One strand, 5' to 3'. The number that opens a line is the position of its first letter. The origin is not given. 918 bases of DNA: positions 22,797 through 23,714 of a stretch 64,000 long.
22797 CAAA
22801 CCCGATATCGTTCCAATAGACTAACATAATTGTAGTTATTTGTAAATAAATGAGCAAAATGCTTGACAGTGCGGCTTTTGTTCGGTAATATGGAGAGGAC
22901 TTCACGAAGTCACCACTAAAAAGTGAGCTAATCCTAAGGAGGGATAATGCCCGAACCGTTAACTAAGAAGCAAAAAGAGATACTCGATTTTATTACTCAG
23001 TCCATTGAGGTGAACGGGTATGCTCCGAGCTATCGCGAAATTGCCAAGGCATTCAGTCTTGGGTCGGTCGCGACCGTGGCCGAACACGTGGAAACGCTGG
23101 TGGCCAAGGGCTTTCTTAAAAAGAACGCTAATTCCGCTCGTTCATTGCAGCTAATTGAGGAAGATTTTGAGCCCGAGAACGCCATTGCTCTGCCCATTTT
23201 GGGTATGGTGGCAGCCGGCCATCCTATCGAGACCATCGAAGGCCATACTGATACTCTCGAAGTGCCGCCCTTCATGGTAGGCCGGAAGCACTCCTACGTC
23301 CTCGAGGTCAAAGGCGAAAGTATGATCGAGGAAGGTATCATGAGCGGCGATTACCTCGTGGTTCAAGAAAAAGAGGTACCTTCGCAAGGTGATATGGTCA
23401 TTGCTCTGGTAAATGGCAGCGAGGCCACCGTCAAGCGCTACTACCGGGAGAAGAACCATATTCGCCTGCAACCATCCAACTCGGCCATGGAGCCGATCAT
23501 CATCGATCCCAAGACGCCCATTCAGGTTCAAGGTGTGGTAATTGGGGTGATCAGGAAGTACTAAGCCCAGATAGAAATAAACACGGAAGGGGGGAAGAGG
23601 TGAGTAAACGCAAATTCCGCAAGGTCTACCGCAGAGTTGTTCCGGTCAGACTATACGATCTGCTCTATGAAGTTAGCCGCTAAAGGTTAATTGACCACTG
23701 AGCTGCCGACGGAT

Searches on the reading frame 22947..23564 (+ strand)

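Call 50: search_protein_families(library=pfam, proteins=[window:22947-23564:+], max_evalue=0.01)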
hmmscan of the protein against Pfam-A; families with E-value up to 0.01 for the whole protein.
window:22947-23564:+ (205 aa): 3 families
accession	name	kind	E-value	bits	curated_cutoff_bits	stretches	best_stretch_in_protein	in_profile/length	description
PF00717.28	Peptidase_S24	-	3.3e-32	111.1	23.3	1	83-199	1-116/116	Peptidase S24-like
PF01726.22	LexA_DNA_bind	-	7e-19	67.8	23.7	1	3-65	2-64/65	LexA DNA binding domain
PF13730.12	HTH_36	-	0.006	16.8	25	1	27-57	26-55/55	Helix-turn-helix domain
